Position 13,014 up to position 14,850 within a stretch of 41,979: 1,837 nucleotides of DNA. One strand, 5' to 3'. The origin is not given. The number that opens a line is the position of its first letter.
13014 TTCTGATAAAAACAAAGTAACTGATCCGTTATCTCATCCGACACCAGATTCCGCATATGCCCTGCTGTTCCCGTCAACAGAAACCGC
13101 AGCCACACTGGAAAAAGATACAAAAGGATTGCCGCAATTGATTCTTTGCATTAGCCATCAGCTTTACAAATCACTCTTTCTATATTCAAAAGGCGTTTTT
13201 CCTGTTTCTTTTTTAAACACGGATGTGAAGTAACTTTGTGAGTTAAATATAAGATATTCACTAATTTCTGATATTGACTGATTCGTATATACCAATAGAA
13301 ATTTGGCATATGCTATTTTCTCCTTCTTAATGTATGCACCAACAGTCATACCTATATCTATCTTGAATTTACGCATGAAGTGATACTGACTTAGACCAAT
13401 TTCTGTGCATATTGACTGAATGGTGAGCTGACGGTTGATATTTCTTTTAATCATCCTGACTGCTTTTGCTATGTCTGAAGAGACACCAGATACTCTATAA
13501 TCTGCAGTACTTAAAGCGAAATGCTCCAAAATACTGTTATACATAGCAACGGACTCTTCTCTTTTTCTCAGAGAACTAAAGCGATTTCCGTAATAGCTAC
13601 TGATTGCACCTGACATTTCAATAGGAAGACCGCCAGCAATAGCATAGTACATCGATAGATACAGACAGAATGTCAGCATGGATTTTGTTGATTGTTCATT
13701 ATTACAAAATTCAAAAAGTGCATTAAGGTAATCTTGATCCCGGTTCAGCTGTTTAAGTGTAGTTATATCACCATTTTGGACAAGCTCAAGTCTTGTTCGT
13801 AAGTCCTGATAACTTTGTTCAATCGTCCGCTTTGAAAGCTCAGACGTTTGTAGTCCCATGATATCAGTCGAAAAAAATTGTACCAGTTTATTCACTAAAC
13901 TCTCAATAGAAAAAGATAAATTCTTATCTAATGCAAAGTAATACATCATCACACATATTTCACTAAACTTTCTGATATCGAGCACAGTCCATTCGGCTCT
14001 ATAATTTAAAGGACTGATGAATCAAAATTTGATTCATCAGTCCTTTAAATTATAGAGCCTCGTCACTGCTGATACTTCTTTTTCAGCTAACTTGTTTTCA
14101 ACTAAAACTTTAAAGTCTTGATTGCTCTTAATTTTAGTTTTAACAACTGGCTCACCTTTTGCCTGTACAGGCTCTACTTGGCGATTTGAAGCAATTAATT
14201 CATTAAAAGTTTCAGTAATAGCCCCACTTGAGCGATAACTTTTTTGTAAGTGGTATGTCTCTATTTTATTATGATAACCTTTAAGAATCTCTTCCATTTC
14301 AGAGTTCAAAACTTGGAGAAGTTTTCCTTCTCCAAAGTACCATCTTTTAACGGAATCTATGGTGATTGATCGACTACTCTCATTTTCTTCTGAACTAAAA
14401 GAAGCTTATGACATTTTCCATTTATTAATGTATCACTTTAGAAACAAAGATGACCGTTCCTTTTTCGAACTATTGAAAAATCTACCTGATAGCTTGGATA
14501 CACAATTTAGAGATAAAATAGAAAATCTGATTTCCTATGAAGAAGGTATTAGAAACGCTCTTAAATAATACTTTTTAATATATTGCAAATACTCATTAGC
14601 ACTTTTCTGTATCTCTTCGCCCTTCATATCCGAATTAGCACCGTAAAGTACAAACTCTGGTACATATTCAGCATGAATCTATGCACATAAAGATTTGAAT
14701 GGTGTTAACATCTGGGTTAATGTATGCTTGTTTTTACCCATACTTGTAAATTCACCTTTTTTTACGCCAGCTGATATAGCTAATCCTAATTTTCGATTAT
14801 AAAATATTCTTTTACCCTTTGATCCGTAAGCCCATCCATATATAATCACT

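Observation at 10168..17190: optrA-araC and fexA-orf138 modules stitched together by ISL3 debris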

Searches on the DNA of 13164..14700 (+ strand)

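Call 15: search_dna_similar(query=window:13900-14700:+, collection=plasmids, mode=near, max_rows=40)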
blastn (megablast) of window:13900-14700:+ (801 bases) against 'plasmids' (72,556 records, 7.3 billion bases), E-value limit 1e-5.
Records with a match: 97; places in all: 176; records where one place covers at least 80% of the query: 9.
Best place of each record, by identity: >=99% 94; 95-99% 3.
By first word of the organism name: Enterococcus 47; Staphylococcus 26; Lactococcus 11; Mammaliicoccus 5; Clostridium 3; Lysinibacillus 2; Campylobacter 1; Exiguobacterium 1; Kurthia 1.
By predicted mobility (MOB-suite, as given by PLSDB): non-mobilizable 52; mobilizable 34; conjugative 11.
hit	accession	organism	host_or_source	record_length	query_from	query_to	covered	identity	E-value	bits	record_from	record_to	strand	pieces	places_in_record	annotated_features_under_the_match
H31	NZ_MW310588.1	Lactococcus garvieae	-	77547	109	801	87%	100.0%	0e+0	1280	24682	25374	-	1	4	hypothetical protein | NAD(P)H-dependent oxidoreductase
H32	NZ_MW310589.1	Lactococcus garvieae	-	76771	109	801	87%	100.0%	0e+0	1280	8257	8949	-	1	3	hypothetical protein | NAD(P)H-dependent oxidoreductase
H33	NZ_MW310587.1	Lactococcus garvieae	-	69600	109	801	87%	100.0%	0e+0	1280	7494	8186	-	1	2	hypothetical protein | NAD(P)H-dependent oxidoreductase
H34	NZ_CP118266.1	Clostridium perfringens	sheep,fecal sample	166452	109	801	87%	100.0%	0e+0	1280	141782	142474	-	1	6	hypothetical protein | NAD(P)H-dependent oxidoreductase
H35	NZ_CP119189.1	Clostridium perfringens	goat,fecal sample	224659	109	801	87%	100.0%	0e+0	1280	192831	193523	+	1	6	hypothetical protein | NAD(P)H-dependent oxidoreductase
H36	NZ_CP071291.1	Lactococcus garvieae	Homo sapiens,mixed culture,Human feces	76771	109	801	87%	100.0%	0e+0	1280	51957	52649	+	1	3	hypothetical protein | NAD(P)H-dependent oxidoreductase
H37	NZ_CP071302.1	Lactococcus sp. LG606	Homo sapiens,mixed culture,Human feces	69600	109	801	87%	100.0%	0e+0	1280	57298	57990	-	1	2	hypothetical protein | NAD(P)H-dependent oxidoreductase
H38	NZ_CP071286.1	Lactococcus garvieae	Homo sapiens,mixed culture,Human feces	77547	109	801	87%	100.0%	0e+0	1280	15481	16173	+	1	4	hypothetical protein | NAD(P)H-dependent oxidoreductase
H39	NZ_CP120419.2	Lactococcus sp. bn62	pig,lung sample of a healthy pig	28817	109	801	87%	100.0%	0e+0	1280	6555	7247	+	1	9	hypothetical protein | NAD(P)H-dependent oxidoreductase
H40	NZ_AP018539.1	Enterococcus faecalis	Homo sapiens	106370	393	677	36%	99.3%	7e-143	514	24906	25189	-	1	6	ISL3 family transposase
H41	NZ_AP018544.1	Enterococcus faecalis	Homo sapiens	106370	393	677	36%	99.3%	7e-143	514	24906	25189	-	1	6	ISL3 family transposase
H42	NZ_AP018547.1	Enterococcus faecalis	Homo sapiens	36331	393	677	36%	99.3%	7e-143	514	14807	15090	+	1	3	ISL3 family transposase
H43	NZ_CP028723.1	Enterococcus faecalis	swine,animal-swine-sow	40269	393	677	36%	99.3%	7e-143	514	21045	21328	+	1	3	ISL3 family transposase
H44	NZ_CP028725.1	Enterococcus faecalis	cow,Heifers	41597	393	677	36%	99.3%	7e-143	514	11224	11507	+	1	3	ISL3 family transposase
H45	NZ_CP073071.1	Clostridium perfringens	bovine,Intestinal contents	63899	393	677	36%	99.3%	7e-143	514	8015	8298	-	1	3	ISL3 family transposase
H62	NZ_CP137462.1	Enterococcus faecium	Chicken,feces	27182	161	403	30%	100.0%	2e-123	449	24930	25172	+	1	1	UvrD-helicase domain-containing protein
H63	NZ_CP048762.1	Campylobacter jejuni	cell culture,duck meat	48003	581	801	28%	100.0%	4e-111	409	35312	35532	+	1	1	NAD(P)H-dependent oxidoreductase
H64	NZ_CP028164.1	Staphylococcus aureus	human,biological fluid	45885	658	801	18%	100.0%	2e-68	267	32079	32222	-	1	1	NAD(P)H-dependent oxidoreductase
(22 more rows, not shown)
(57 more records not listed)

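Call 16: get_annotated_region(hit=H62, flank=2500)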
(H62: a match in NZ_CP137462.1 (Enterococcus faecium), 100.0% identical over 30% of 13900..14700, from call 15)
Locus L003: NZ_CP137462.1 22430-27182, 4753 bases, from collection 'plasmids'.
description: Enterococcus faecium strain C10-7 plasmid pC10-7-optrA, complete sequence
organism: Enterococcus faecium (NCBI taxid 1352)
taxonomy: Bacteria; Bacillota; Bacilli; Lactobacillales; Enterococcaceae; Enterococcus; Enterococcus faecium
host: -; source: Chicken,feces; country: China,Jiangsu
typing (MOB-suite, as given by PLSDB): non-mobilizable; replicon rep_cluster_183
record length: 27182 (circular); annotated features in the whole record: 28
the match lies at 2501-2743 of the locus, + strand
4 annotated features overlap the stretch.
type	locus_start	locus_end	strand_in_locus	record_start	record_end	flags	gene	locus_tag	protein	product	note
CDS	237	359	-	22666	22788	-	-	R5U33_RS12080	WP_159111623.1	DpnD/PcfM family protein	-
CDS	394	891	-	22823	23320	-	-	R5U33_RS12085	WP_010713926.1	DnaJ domain-containing protein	-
CDS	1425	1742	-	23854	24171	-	-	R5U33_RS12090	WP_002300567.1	hypothetical protein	-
CDS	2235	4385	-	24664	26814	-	-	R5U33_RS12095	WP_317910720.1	UvrD-helicase domain-containing protein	-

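Call 17: get_annotated_region(hit=H64, flank=6000)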
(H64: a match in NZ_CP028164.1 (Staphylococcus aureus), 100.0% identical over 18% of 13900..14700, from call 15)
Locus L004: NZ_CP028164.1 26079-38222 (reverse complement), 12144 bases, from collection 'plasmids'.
description: Staphylococcus aureus strain CFSAN064038 plasmid pGMI17-006, complete sequence
organism: Staphylococcus aureus (NCBI taxid 1280)
taxonomy: Bacteria; Bacillota; Bacilli; Bacillales; Staphylococcaceae; Staphylococcus; Staphylococcus aureus
host: -; source: human,biological fluid; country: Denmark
typing (MOB-suite, as given by PLSDB): non-mobilizable; replicon rep_cluster_155
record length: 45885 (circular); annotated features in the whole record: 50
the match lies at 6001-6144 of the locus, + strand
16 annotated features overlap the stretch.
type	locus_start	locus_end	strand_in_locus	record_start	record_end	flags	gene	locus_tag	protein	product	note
predicted_resistance_gene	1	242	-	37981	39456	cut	lsa(B)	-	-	ABC-F type ribosomal protection protein Lsa(B)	predicted by amrfinderplus; class LINCOSAMIDE/STREPTOGRAMIN; identity 99.59%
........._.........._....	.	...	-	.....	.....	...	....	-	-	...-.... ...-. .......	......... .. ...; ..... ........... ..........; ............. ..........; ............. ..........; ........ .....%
CDS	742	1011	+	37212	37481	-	-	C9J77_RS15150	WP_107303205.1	substrate-binding domain-containing protein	-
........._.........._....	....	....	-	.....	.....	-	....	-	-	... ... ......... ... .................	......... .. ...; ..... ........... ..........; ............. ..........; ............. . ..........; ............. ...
predicted_resistance_gene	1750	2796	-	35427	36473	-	cfr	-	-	23S rRNA (adenine(2503)-C(8))-methyltransferase Cfr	predicted by amrfinderplus; class PHENICOL/LINCOSAMIDE/OXAZOLIDINONE/PLEUROMUTILIN/STREPTOGRAMIN; identity 100.0%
CDS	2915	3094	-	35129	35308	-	-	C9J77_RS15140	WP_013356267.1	hypothetical protein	-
CDS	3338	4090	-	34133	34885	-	istB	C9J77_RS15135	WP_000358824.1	IS21-like element ISSau9 family helper ATPase IstB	-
CDS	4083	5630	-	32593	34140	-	istA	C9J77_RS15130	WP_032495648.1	IS21 family transposase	-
CDS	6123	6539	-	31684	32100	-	-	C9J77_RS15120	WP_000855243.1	NAD(P)H-dependent oxidoreductase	-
predicted_resistance_gene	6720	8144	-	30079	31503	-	fexA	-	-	chloramphenicol/florfenicol efflux MFS transporter FexA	predicted by amrfinderplus; class PHENICOL; identity 100.0%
CDS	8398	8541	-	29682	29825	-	-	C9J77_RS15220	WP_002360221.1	hypothetical protein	-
CDS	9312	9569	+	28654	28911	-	-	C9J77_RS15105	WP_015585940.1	hypothetical protein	-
CDS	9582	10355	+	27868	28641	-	-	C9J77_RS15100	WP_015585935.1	hypothetical protein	-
CDS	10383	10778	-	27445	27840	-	-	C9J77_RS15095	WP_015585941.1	YolD-like family protein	-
CDS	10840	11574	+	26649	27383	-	-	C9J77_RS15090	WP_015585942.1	hypothetical protein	-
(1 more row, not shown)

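Call 18: get_annotated_region(hit=H63, flank=4000)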
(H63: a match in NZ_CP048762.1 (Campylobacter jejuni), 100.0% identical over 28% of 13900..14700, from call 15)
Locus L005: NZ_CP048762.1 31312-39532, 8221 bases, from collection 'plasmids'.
description: Campylobacter jejuni strain ZS004 plasmid pCJFEX, complete sequence
organism: Campylobacter jejuni (NCBI taxid 197)
taxonomy: Bacteria; Campylobacterota; Epsilonproteobacteria; Campylobacterales; Campylobacteraceae; Campylobacter; Campylobacter jejuni
host: -; source: cell culture,duck meat; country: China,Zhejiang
typing (MOB-suite, as given by PLSDB): conjugative; relaxase MOBP; mating-pair formation MPF_T
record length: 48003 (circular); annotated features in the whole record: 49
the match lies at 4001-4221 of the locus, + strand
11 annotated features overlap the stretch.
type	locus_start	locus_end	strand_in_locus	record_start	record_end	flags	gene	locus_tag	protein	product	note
CDS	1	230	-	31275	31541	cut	-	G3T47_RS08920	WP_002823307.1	hypothetical protein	-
CDS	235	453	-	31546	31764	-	-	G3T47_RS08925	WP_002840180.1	hypothetical protein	-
CDS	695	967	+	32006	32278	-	-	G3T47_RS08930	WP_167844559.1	hypothetical protein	-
CDS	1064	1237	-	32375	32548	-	-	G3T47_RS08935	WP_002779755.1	cysteine-rich KTR domain-containing protein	-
predicted_resistance_gene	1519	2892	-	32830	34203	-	tet(L)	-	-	tetracycline efflux MFS transporter Tet(L)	predicted by amrfinderplus; class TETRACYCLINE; identity 99.78%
CDS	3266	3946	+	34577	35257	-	-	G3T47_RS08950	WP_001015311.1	IS6-like element IS1216 family transposase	-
CDS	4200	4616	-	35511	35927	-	-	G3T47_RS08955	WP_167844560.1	NAD(P)H-dependent oxidoreductase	-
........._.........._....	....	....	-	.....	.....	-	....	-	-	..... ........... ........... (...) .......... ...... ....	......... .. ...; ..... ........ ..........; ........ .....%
predicted_resistance_gene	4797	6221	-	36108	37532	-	fexA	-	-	chloramphenicol/florfenicol efflux MFS transporter FexA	predicted by amrfinderplus; class PHENICOL; identity 98.53%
predicted_resistance_gene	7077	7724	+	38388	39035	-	catA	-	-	type A-9 chloramphenicol O-acetyltransferase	predicted by amrfinderplus; class PHENICOL; identity 100.0%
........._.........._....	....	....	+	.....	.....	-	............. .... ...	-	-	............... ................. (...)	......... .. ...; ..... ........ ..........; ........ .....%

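Call 30: search_dna_similar(query=window:13975-14079:+, collection=plasmids, mode=near, max_rows=15, max_evalue=0.01)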
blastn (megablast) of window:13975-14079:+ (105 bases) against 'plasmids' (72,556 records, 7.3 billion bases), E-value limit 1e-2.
Records with a match: 26; places in all: 66; records where one place covers at least 80% of the query: 0.
Best place of each record, by identity: >=99% 19; 95-99% 7.
By first word of the organism name: Enterococcus 16; Lactococcus 7; Clostridium 3.
By predicted mobility (MOB-suite, as given by PLSDB): mobilizable 19; non-mobilizable 7.
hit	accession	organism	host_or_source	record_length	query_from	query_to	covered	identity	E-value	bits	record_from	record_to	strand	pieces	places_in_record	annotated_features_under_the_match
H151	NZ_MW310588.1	Lactococcus garvieae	-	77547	34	105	69%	100.0%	2e-29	134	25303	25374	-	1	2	hypothetical protein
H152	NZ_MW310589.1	Lactococcus garvieae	-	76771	34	105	69%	100.0%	2e-29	134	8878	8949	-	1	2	hypothetical protein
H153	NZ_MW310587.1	Lactococcus garvieae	-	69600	34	105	69%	100.0%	2e-29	134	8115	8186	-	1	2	hypothetical protein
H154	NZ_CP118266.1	Clostridium perfringens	sheep,fecal sample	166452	34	105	69%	100.0%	2e-29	134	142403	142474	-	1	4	hypothetical protein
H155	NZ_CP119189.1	Clostridium perfringens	goat,fecal sample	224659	34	105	69%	100.0%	2e-29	134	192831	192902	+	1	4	hypothetical protein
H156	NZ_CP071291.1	Lactococcus garvieae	Homo sapiens,mixed culture,Human feces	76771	34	105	69%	100.0%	2e-29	134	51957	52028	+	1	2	hypothetical protein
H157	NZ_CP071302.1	Lactococcus sp. LG606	Homo sapiens,mixed culture,Human feces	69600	34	105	69%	100.0%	2e-29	134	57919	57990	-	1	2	hypothetical protein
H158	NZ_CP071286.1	Lactococcus garvieae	Homo sapiens,mixed culture,Human feces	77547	34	105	69%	100.0%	2e-29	134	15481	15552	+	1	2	hypothetical protein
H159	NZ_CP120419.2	Lactococcus sp. bn62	pig,lung sample of a healthy pig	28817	34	105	69%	100.0%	2e-29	134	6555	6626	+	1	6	hypothetical protein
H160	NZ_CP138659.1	Enterococcus faecalis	animal,Pig rectum feces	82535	17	72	53%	96.4%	4e-17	94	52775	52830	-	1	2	none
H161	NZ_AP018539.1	Enterococcus faecalis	Homo sapiens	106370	18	72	52%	98.2%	3e-18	97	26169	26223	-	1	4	none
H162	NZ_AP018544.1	Enterococcus faecalis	Homo sapiens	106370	18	72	52%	98.2%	3e-18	97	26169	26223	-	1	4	none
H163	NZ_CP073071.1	Clostridium perfringens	bovine,Intestinal contents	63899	18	72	52%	98.2%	3e-18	97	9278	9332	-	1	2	hypothetical protein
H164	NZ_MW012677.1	Enterococcus faecalis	-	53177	18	72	52%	98.2%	3e-18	97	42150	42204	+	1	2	none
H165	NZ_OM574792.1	Enterococcus faecalis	-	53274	18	72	52%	98.2%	3e-18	97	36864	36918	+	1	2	none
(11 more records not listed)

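Call 65: search_dna_similar(query=L014:1-2798:-, collection=plasmids, mode=near, max_rows=10)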
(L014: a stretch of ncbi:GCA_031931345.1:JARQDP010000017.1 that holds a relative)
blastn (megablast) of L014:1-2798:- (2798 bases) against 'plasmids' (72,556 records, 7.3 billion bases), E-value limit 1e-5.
Records with a match: 14; places in all: 14; records where one place covers at least 80% of the query: 7.
Best place of each record, by identity: >=99% 3; 95-99% 11.
By first word of the organism name: Lactococcus 13; Streptococcus 1.
By predicted mobility (MOB-suite, as given by PLSDB): mobilizable 14.
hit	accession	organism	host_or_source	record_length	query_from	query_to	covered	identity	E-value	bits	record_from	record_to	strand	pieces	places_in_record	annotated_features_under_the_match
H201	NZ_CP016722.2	Lactococcus lactis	Single cell,Fermented Meat Product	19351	1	2798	100%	98.7%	0e+0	4968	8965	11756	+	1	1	SpaA isopeptide-forming pilin-related protein | SpaH/EbpB family LPXTG-anchored major pilin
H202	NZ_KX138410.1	Lactococcus lactis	-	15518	1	2785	100%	98.6%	0e+0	4909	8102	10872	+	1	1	SpaA isopeptide-forming pilin-related protein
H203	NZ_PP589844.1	Lactococcus sp.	Bacterial culture,Dairy environment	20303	3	2785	99%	97.3%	0e+0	4723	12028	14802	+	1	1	SpaA isopeptide-forming pilin-related protein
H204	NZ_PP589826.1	Lactococcus sp.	Bacterial culture,Dairy environment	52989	3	2785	99%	97.3%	0e+0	4723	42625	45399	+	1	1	SpaA isopeptide-forming pilin-related protein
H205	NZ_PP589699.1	Lactococcus sp.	Bacterial culture,Dairy environment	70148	42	2785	98%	98.5%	0e+0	4828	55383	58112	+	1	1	SpaA isopeptide-forming pilin-related protein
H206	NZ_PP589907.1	Lactococcus sp.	Bacterial culture,Dairy environment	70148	42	2785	98%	98.5%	0e+0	4828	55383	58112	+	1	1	SpaA isopeptide-forming pilin-related protein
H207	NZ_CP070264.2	Lactococcus lactis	Whole organism,Dairy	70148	42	2785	98%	98.5%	0e+0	4828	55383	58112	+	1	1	SpaA isopeptide-forming pilin-related protein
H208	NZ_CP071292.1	Lactococcus garvieae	Homo sapiens,mixed culture,Human feces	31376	1709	2798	39%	99.2%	0e+0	1964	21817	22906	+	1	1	pilin N-terminal domain-containing protein | SpaH/EbpB family LPXTG-anchored major pilin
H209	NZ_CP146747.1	Lactococcus petauri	Homo sapiens,cell culture,blood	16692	1709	2798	39%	99.2%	0e+0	1964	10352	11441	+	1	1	pilin N-terminal domain-containing protein | SpaH/EbpB family LPXTG-anchored major pilin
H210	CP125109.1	Streptococcus iniae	pure culture,Acipenser sinensis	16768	1709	2798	39%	99.1%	0e+0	1958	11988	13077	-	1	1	pilin N-terminal domain-containing protein | SpaH/EbpB family LPXTG-anchored major pilin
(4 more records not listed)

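Call 66: get_annotated_region(hit=H201, flank=2500)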
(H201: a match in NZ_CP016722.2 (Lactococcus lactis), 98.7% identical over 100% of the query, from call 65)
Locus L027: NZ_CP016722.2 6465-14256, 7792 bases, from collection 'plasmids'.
description: Lactococcus lactis subsp. lactis strain UC11 plasmid pUC11C, complete sequence
organism: Lactococcus lactis (NCBI taxid 1360)
taxonomy: Bacteria; Bacillota; Bacilli; Lactobacillales; Streptococcaceae; Lactococcus; Lactococcus lactis
host: -; source: Single cell,Fermented Meat Product; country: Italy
typing (MOB-suite, as given by PLSDB): mobilizable; replicon rep_cluster_556; relaxase MOBP
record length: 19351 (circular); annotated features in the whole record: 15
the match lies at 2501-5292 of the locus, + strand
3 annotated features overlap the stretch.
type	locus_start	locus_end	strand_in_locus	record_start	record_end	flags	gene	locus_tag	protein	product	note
CDS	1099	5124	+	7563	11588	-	-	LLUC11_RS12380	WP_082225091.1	SpaA isopeptide-forming pilin-related protein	-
CDS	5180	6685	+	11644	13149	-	-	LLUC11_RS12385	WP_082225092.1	SpaH/EbpB family LPXTG-anchored major pilin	-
CDS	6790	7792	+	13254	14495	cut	-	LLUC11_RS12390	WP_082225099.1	class C sortase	-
